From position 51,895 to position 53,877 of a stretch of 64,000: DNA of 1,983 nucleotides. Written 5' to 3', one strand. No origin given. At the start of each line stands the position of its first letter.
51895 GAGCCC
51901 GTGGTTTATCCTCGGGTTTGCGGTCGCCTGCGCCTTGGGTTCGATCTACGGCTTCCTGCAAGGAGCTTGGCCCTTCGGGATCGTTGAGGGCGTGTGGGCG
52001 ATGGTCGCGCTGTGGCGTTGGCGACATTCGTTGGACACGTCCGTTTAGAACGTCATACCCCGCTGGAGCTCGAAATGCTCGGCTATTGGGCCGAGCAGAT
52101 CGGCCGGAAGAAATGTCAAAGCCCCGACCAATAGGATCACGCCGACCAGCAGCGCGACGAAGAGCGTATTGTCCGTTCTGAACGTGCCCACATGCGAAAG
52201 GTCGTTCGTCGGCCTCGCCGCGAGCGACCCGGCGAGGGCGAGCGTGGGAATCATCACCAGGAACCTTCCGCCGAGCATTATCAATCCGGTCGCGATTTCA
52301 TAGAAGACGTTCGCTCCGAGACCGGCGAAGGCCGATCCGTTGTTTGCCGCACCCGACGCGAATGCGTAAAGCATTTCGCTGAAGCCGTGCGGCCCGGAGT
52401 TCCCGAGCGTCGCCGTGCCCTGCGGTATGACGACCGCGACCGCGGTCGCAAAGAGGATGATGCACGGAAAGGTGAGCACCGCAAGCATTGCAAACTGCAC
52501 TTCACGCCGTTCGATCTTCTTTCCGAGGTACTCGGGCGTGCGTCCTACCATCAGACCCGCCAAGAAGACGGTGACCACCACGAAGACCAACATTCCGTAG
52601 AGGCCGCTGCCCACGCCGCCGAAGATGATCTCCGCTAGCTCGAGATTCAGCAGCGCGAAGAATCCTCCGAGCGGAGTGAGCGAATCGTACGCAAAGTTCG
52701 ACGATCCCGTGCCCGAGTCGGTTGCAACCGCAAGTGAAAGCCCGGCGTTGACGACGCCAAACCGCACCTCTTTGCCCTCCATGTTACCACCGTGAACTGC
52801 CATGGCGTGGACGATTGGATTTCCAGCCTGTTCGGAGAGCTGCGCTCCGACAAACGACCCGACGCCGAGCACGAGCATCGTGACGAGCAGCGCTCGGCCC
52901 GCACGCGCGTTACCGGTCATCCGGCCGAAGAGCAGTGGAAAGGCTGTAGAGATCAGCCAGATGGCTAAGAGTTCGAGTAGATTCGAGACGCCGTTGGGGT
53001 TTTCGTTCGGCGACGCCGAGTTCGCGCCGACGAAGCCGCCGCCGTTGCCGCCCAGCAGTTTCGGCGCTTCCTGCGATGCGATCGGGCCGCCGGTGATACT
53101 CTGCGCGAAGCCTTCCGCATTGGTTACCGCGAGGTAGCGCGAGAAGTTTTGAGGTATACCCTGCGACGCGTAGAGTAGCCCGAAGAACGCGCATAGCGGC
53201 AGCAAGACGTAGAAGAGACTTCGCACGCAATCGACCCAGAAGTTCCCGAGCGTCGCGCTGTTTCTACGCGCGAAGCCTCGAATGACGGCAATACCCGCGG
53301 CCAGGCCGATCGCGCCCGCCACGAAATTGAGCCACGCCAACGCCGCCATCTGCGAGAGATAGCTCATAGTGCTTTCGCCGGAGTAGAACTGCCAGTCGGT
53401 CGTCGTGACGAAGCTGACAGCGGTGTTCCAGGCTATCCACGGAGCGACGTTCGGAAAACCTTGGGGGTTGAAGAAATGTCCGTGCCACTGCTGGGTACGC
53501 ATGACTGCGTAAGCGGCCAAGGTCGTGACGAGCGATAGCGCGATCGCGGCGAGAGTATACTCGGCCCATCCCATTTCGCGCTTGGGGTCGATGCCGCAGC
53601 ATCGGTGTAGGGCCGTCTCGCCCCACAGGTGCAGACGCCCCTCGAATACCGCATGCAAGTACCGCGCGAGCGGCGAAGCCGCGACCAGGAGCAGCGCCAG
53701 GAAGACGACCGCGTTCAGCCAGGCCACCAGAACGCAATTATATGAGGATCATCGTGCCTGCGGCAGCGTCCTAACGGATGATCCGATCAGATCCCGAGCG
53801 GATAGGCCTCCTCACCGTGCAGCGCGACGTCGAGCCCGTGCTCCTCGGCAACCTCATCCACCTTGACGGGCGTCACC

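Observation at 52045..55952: An orphan, divergent KdpA paralog is encoded in a porin-amt-kdpA operon, with substitutions in three of four selectivity-filter loops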

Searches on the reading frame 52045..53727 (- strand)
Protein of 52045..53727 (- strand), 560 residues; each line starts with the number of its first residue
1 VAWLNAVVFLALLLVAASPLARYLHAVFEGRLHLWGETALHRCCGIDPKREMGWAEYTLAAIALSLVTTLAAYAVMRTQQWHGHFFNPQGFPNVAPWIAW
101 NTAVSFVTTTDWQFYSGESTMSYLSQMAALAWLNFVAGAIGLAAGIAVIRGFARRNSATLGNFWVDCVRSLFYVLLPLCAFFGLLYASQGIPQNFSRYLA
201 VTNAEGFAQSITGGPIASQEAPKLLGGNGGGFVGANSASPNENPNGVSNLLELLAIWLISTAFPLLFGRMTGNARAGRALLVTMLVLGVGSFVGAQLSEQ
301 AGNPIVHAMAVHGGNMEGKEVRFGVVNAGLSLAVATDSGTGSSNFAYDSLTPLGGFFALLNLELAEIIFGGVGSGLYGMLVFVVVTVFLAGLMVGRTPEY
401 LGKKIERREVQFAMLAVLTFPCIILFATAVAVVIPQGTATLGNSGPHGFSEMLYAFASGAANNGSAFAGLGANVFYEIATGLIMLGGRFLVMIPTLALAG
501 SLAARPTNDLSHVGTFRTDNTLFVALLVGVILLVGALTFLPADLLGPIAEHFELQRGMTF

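Call 3: search_protein_families(library=pfam, proteins=[window:52045-53727:-])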
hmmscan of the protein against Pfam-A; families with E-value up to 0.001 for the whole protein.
window:52045-53727:- (560 aa): 1 family
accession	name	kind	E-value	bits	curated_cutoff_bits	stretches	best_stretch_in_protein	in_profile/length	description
PF03814.21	KdpA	-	4.7e-199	662.5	22.6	1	8-552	2-548/548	Potassium-transporting ATPase A subunit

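Call 4: search_protein_families(library=ncbifam, proteins=[window:52045-53727:-])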
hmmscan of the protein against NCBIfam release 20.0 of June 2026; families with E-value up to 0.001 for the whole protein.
window:52045-53727:- (560 aa): 1 family
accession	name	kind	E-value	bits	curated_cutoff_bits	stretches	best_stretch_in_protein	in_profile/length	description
TIGR00680.1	kdpA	equivalog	8.8e-178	592.3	387.7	1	2-554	5-562/563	potassium-transporting ATPase subunit KdpA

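Call 8: find_related_loci(query=window:52045-53727:-, collection=genome_contigs, flank=8000)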
Query window:52045-53727:- (560 aa) in genome_contigs; peptide patterns used: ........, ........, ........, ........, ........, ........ (x = any residue, [..] = any of these).
600 stretches matched a pattern (row limit reached: there are more); 594 encode a relative of the query (tblastn E <= 1e-3); the best 80 are kept; 80 distinct loci.
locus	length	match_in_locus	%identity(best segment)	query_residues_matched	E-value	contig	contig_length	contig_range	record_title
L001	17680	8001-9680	84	1-560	0e+0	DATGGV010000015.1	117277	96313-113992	MAG TPA_asm: Candidatus Cybelea sp. isolate SMAG_U9763 k141_1713557, whole genome shotgun sequence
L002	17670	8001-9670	95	3-560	0e+0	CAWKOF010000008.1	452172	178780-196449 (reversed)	MAG: Candidatus Eremiobacteraeota bacterium isolate MFD05521.bin.1.223 genome assembly, contig: contig_82342, whole geno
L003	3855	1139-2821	54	3-560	0e+0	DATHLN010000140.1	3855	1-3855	MAG TPA_asm: Candidatus Limnocylindrales bacterium isolate SMAG_U12607 k141_1063240, whole genome shotgun sequence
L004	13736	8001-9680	86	1-560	0e+0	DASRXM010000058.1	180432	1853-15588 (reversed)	MAG TPA_asm: Candidatus Babeliales bacterium isolate SMAG_U12343 k141_684671, whole genome shotgun sequence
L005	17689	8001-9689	56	1-560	0e+0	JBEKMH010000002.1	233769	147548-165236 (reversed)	MAG: Candidatus Cybelea sp. isolate SPRUCE 38 SPRUCE_38_2, whole genome shotgun sequence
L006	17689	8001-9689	52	1-560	0e+0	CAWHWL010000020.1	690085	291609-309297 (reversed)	MAG: Candidatus Eremiobacteraeota bacterium isolate MFD04434.bin.1.159 genome assembly, contig: contig_733, whole genome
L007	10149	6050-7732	54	3-560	7e-176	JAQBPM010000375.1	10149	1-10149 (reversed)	MAG: Vulcanimicrobiota bacterium isolate RYN_347 scaffold_648678, whole genome shotgun sequence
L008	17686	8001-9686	52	3-560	1e-171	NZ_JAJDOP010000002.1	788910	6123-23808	Microvirga rosea strain CGMCC1.16488 Scaffold2, whole genome shotgun sequence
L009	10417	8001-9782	48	3-560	2e-168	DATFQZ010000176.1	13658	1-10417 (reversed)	MAG TPA_asm: Candidatus Angelobacter sp. isolate SMAG_U9344 k141_576903, whole genome shotgun sequence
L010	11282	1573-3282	50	3-560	6e-168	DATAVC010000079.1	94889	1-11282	MAG TPA_asm: Terracidiphilus sp. isolate SMAG_U5589 k141_366354, whole genome shotgun sequence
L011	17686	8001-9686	49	3-560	9e-167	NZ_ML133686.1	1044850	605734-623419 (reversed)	Rhizobium vallis strain CCBAU 65647 Scaffold1, whole genome shotgun sequence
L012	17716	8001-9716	51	5-560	1e-166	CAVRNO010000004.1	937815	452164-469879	MAG: Candidatus Binataceae bacterium isolate MFD03726.bin.1.6 genome assembly, contig: contig_59969, whole genome shotgu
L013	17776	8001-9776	48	3-560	3e-166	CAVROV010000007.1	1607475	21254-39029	MAG: Terriglobia bacterium isolate MFD01213.bin.1.143 genome assembly, contig: contig_97, whole genome shotgun sequence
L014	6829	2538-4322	48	3-560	4e-167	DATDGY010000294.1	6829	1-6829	MAG TPA_asm: Candidatus Angelobacter sp. isolate SMAG_U264 k141_198443, whole genome shotgun sequence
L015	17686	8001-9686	51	3-560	2e-166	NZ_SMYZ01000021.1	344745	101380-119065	Mesorhizobium norvegicum strain 10.2.2 10-2-2_contig_22, whole genome shotgun sequence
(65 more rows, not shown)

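Call 13: search_protein_families(library=pfam, proteins=[L001:5711-7150:-, L001:7156-7836:-, L001:9693-11396:-, L004:4898-6319:-, L001:3965-4786:+, L001:4835-5698:+], max_evalue=0.01)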
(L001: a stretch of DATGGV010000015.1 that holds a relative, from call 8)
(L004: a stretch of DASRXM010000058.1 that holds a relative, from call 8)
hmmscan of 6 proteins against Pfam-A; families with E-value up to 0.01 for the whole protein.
L001:5711-7150:- (479 aa): 1 family
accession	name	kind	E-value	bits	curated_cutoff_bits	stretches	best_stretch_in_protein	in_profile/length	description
PF07642.17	BBP2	-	2.4e-27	96.5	26.2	1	85-474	4-337/339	Putative beta-barrel porin-2, OmpL-like. bbp2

L001:7156-7836:- (226 aa): 0 families

L001:9693-11396:- (567 aa): 5 families
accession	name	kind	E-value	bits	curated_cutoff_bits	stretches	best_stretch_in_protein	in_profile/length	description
PF02254.24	TrkA_N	-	2.2e-30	105.8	23.8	2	353-465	1-110/116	TrkA-N domain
PF13241.12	NAD_binding_7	-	3.1e-06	28.2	22.1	1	351-445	8-88/104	Putative NAD(P)-binding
PF07885.22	Ion_trans_2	-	0.00022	21.5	22.5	1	263-334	6-78/79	Ion channel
PF13478.12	XdhC_C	-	0.0011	19.9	29.7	1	353-424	1-51/125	XdhC Rossmann domain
PF07992.20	Pyr_redox_2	-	0.0094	15.8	26.1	0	341-383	133-175/291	Pyridine nucleotide-disulphide oxidoreductase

L004:4898-6319:- (473 aa): 1 family
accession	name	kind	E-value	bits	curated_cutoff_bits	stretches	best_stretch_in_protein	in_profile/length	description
PF07642.17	BBP2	-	2.2e-25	90.1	26.2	1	82-466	6-337/339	Putative beta-barrel porin-2, OmpL-like. bbp2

L001:3965-4786:+ (273 aa): 0 families

L001:4835-5698:+ (287 aa): 0 families

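Call 15: find_homologous_proteins(query=window:52045-53727:-, max_evalue=1e-50)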
Query window:52045-53727:- (560 aa): 8000 proteins with E <= 1e-50 among 8000 candidates; the best 120 are listed.
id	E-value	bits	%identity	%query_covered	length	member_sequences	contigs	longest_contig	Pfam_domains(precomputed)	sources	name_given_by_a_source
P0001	0.0e+0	1228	100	100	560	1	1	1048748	PF03814.22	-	-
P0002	0.0e+0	1138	92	100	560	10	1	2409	PF03814.22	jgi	jgi:potassium-transporting ATPase potassium-binding subunit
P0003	0.0e+0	1137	92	100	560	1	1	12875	PF03814.22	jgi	jgi:potassium-transporting ATPase potassium-binding subunit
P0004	0.0e+0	1133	92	100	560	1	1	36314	PF03814.22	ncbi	ncbi:MAG: potassium-transporting ATPase subunit KdpA [Candidatus Cybelea sp.]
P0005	0.0e+0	1132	91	100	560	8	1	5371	PF03814.22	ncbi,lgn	ncbi:MAG: potassium-transporting ATPase subunit KdpA [Candidatus Cybelea sp.]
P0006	0.0e+0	1098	88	100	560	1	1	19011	PF03814.22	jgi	jgi:K+-transporting ATPase ATPase A chain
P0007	0.0e+0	1089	86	100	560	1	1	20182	PF03814.22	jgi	jgi:potassium-transporting ATPase potassium-binding subunit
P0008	0.0e+0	1078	86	100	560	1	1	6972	PF03814.22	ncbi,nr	ncbi:MAG: potassium-transporting ATPase subunit KdpA [Candidatus Eremiobacteraeota bacterium]|nr:pot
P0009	0.0e+0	1077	86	100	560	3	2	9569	PF03814.22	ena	-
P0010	0.0e+0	1077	86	100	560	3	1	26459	PF03814.22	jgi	-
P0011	0.0e+0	1076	86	100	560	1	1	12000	PF03814.22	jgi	jgi:potassium-transporting ATPase potassium-binding subunit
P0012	0.0e+0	1076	85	100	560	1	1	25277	PF03814.22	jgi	jgi:K+-transporting ATPase ATPase A chain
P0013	0.0e+0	1074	86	100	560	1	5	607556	PF03814.22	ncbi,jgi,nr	ncbi:MAG TPA: potassium-transporting ATPase subunit KdpA [Candidatus Cybelea sp.]|jgi:K+-transportin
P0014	0.0e+0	1073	85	100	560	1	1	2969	PF03814.22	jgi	jgi:K+-transporting ATPase ATPase A chain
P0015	0.0e+0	1072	85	100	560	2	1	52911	PF03814.22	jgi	jgi:potassium-transporting ATPase potassium-binding subunit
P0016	0.0e+0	1068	85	100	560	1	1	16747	PF03814.22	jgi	jgi:K+-transporting ATPase ATPase A chain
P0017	0.0e+0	1068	86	100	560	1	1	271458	PF03814.22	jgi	jgi:K+-transporting ATPase ATPase A chain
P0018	0.0e+0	1065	85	100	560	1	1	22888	PF03814.22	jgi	jgi:K+-transporting ATPase ATPase A chain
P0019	0.0e+0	1063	84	100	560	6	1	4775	PF03814.22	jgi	jgi:K+-transporting ATPase ATPase A chain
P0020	0.0e+0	1063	85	100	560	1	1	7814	PF03814.22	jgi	jgi:potassium-transporting ATPase potassium-binding subunit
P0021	0.0e+0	1062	85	100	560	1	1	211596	PF03814.22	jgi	jgi:K+-transporting ATPase ATPase A chain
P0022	0.0e+0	1061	86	96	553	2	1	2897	PF03814.22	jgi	jgi:K+-transporting ATPase ATPase A chain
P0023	0.0e+0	1059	84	96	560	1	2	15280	PF03814.22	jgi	jgi:potassium-transporting ATPase potassium-binding subunit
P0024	0.0e+0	1058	84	100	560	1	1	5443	PF03814.22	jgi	jgi:potassium-transporting ATPase potassium-binding subunit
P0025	0.0e+0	1058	85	100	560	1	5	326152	PF03814.22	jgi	jgi:K+-transporting ATPase ATPase A chain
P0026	0.0e+0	1057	85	100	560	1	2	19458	PF03814.22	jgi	jgi:potassium-transporting ATPase potassium-binding subunit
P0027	0.0e+0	1057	85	100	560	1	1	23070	PF03814.22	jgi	jgi:potassium-transporting ATPase potassium-binding subunit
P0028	0.0e+0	1056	85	100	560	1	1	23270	PF03814.22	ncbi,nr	ncbi:MAG TPA: potassium-transporting ATPase subunit KdpA [Candidatus Cybelea sp.]|nr:potassium-trans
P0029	0.0e+0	1056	84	96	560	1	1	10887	PF03814.22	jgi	-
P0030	0.0e+0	1056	85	96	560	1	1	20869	PF03814.22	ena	-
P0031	0.0e+0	1055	85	100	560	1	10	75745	PF03814.22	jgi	jgi:K+-transporting ATPase ATPase A chain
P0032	0.0e+0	1055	85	96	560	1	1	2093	PF03814.22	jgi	jgi:K+-transporting ATPase ATPase A chain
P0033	0.0e+0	1055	84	100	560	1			PF03814.22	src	-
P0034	0.0e+0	1055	85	96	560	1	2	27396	PF03814.22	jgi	jgi:K+-transporting ATPase ATPase A chain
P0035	0.0e+0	1055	85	96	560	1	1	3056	PF03814.22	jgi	jgi:K+-transporting ATPase ATPase A chain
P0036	0.0e+0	1054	85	100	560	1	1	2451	PF03814.22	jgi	jgi:K+-transporting ATPase ATPase A chain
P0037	0.0e+0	1054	85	100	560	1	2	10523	PF03814.22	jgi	jgi:K+-transporting ATPase ATPase A chain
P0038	0.0e+0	1054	85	100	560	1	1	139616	PF03814.22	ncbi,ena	-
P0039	0.0e+0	1053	84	96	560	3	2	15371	PF03814.22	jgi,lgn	jgi:K+-transporting ATPase ATPase A chain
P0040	0.0e+0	1053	84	96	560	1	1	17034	PF03814.22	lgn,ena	-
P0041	0.0e+0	1053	84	96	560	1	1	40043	PF03814.22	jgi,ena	-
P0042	0.0e+0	1053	84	100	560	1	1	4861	PF03814.22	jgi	jgi:potassium-transporting ATPase potassium-binding subunit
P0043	0.0e+0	1052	84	100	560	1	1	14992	PF03814.22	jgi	jgi:potassium-transporting ATPase potassium-binding subunit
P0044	0.0e+0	1052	84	100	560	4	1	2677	PF03814.22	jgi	jgi:K+-transporting ATPase ATPase A chain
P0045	0.0e+0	1051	84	100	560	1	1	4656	PF03814.22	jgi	jgi:potassium-transporting ATPase potassium-binding subunit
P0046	0.0e+0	1051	88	96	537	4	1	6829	PF03814.22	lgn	-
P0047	0.0e+0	1051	85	100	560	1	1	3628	PF03814.22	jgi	-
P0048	0.0e+0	1049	83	100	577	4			PF03814.22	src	-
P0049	0.0e+0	1049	84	100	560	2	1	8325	PF03814.22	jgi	jgi:potassium-transporting ATPase potassium-binding subunit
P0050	0.0e+0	1048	84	100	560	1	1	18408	PF03814.22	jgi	jgi:K+-transporting ATPase ATPase A chain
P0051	0.0e+0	1048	84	100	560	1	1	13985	PF03814.22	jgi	-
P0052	0.0e+0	1048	84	100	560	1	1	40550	PF03814.22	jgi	jgi:potassium-transporting ATPase potassium-binding subunit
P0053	0.0e+0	1047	84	100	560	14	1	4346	PF03814.22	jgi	jgi:potassium-transporting ATPase potassium-binding subunit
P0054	0.0e+0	1046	84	100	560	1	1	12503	PF03814.22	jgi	jgi:potassium-transporting ATPase potassium-binding subunit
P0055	0.0e+0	1044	84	100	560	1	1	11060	PF03814.22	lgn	-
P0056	0.0e+0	1044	84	100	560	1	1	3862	PF03814.22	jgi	jgi:K+-transporting ATPase ATPase A chain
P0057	0.0e+0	1044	84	100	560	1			PF03814.22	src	-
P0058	0.0e+0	1043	84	100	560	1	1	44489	PF03814.22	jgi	jgi:K+-transporting ATPase ATPase A chain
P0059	0.0e+0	1041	85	95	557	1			PF03814.22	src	-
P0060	0.0e+0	1041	84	100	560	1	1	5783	PF03814.22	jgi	jgi:K+-transporting ATPase ATPase A chain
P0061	0.0e+0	1041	84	100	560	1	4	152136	PF03814.22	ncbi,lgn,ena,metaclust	metaclust:\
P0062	0.0e+0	1041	84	96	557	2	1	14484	PF03814.22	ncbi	ncbi:MAG: potassium-transporting ATPase subunit KdpA [Candidatus Cybelea sp.]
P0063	0.0e+0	1041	83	100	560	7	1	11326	PF03814.22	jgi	jgi:potassium-transporting ATPase potassium-binding subunit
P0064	0.0e+0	1041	84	96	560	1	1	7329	PF03814.22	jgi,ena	-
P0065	0.0e+0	1040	84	96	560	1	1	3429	PF03814.22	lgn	-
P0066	0.0e+0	1040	84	100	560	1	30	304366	PF03814.22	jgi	jgi:K+-transporting ATPase ATPase A chain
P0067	0.0e+0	1040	84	99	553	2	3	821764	PF03814.22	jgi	jgi:K+-transporting ATPase ATPase A chain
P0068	0.0e+0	1040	84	96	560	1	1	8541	PF03814.22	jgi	jgi:K+-transporting ATPase ATPase A chain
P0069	0.0e+0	1040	84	96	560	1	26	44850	PF03814.22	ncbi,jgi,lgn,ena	jgi:K+-transporting ATPase ATPase A chain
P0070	0.0e+0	1038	83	96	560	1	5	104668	PF03814.22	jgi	jgi:K+-transporting ATPase ATPase A chain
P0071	0.0e+0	1038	83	96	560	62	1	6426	PF03814.22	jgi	jgi:K+-transporting ATPase ATPase A chain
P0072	0.0e+0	1038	82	100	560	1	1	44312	PF03814.22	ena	-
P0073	0.0e+0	1038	83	96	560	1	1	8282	PF03814.22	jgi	jgi:K+-transporting ATPase ATPase A chain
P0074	0.0e+0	1038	83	100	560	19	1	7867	PF03814.22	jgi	jgi:K+-transporting ATPase ATPase A chain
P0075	0.0e+0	1037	82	100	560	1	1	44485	PF03814.22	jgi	-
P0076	0.0e+0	1037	83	100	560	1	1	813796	PF03814.22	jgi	jgi:K+-transporting ATPase ATPase A chain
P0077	0.0e+0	1037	83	99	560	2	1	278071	PF03814.22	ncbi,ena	-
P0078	0.0e+0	1037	84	96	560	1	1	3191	PF03814.22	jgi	jgi:K+-transporting ATPase ATPase A chain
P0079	0.0e+0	1036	84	100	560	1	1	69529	PF03814.22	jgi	jgi:K+-transporting ATPase ATPase A chain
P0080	0.0e+0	1034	86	96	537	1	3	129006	PF03814.22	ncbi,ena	-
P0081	0.0e+0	1034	84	100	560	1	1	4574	PF03814.22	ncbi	-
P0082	0.0e+0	1033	83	100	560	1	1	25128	PF03814.22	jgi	jgi:potassium-transporting ATPase potassium-binding subunit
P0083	0.0e+0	1031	83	100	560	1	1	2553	PF03814.22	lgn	-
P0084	0.0e+0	1027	82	100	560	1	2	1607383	PF03814.22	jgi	jgi:K+-transporting ATPase ATPase A chain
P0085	0.0e+0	1025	83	96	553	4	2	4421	PF03814.22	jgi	-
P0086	0.0e+0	1022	82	100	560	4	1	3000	PF03814.22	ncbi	ncbi:MAG: potassium-transporting ATPase subunit KdpA [Candidatus Cybelea sp.]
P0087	0.0e+0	1020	85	96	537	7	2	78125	PF03814.22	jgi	jgi:K+-transporting ATPase ATPase A chain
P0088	0.0e+0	1019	82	100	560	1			PF03814.22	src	-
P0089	0.0e+0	1012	84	96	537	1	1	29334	PF03814.22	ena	-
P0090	1.1e-297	1006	80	100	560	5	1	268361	PF03814.22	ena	-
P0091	3.2e-297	1005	82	100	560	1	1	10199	PF03814.22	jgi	jgi:K+-transporting ATPase ATPase A chain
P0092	6.2e-297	1004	84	96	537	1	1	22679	PF03814.22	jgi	jgi:K+-transporting ATPase ATPase A chain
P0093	1.5e-296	1002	83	96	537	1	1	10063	PF03814.22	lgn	-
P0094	3.7e-296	1001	83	96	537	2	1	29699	PF03814.22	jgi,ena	jgi:K+-transporting ATPase ATPase A chain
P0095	2.3e-293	992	80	100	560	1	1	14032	PF03814.22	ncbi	-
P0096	6.5e-293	990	82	98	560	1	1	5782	PF03814.22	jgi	jgi:K+-transporting ATPase ATPase A chain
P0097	4.4e-292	988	79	100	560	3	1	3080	PF03814.22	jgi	jgi:K+-transporting ATPase ATPase A chain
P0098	2.2e-286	969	80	96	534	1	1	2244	PF03814.22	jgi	jgi:K+-transporting ATPase ATPase A chain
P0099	1.2e-283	960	77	100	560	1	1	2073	PF03814.22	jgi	-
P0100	2.5e-283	959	77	100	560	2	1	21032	PF03814.22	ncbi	-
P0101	2.6e-281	952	77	100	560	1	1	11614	PF03814.22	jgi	jgi:potassium-transporting ATPase potassium-binding subunit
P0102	6.1e-281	951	78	99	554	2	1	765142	PF03814.22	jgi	jgi:potassium-transporting ATPase potassium-binding subunit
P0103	2.0e-280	949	76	100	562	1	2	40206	PF03814.22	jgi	jgi:potassium-transporting ATPase potassium-binding subunit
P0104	1.4e-279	946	77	96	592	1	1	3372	PF03814.22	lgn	-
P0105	2.3e-279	946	76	100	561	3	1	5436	PF03814.22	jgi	jgi:potassium-transporting ATPase potassium-binding subunit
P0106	1.0e-278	943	76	100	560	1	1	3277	PF03814.22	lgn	-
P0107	2.2e-278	942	75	100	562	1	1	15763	PF03814.22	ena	-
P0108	1.4e-277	940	87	87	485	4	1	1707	PF03814.22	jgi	jgi:K+-transporting ATPase ATPase A chain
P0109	9.4e-276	934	74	100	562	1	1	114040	PF03814.22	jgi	jgi:potassium-transporting ATPase potassium-binding subunit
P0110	4.3e-274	928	76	100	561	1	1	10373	PF03814.22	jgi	jgi:potassium-transporting ATPase potassium-binding subunit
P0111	2.4e-273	926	78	96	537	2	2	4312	PF03814.22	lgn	-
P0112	2.2e-272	923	74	100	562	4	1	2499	PF03814.22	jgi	jgi:potassium-transporting ATPase potassium-binding subunit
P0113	7.5e-266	901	72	100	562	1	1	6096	PF03814.22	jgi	jgi:K+-transporting ATPase ATPase A chain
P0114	3.3e-255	866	71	100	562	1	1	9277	PF03814.22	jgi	jgi:K+-transporting ATPase ATPase A chain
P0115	3.5e-255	866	72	100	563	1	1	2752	PF03814.22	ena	-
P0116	5.7e-253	858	72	100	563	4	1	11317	PF03814.22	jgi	jgi:K+-transporting ATPase ATPase A chain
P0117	6.7e-253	858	72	100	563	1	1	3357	PF03814.22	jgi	jgi:K+-transporting ATPase ATPase A chain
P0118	1.1e-250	851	71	100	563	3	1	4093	PF03814.22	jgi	jgi:K+-transporting ATPase ATPase A chain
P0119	8.3e-250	848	71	96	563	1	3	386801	PF03814.22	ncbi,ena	-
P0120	2.6e-249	846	95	72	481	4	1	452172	PF03814.22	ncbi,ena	-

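Call 16: find_encoding_contigs(protein=P0119, flank=10000, max_places=2)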
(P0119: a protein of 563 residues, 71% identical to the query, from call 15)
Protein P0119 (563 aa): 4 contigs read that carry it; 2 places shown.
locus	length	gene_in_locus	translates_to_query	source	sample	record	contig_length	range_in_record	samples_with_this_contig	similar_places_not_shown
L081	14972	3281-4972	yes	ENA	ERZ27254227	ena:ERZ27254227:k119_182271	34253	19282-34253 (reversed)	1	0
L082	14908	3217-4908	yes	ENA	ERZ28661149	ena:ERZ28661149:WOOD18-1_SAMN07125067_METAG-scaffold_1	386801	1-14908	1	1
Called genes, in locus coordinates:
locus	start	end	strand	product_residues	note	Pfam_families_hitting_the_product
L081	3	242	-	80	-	?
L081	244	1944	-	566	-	PF03814:KdpA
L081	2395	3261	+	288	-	-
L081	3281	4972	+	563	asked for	PF03814:KdpA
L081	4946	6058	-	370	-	PF00999:Na_H_Exchanger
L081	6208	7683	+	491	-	-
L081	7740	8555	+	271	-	PF14224:DUF4331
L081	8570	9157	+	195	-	PF14224:DUF4331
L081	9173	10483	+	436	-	PF13431:TPR_17 (faint), PF07719:TPR_2 (faint), PF14559:TPR_19 (faint)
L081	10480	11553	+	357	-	PF03824:NicO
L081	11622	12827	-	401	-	PF04055:Radical_SAM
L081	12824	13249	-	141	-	PF00583:Acetyltransf_1, PF13673:Acetyltransf_10, PF13508:Acetyltransf_7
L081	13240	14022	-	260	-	PF01678:DAP_epimerase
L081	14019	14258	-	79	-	PF17209:Hfq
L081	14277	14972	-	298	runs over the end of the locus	PF01745:IPT (faint), PF01715:IPPT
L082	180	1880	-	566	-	PF03814:KdpA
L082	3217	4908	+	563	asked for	PF03814:KdpA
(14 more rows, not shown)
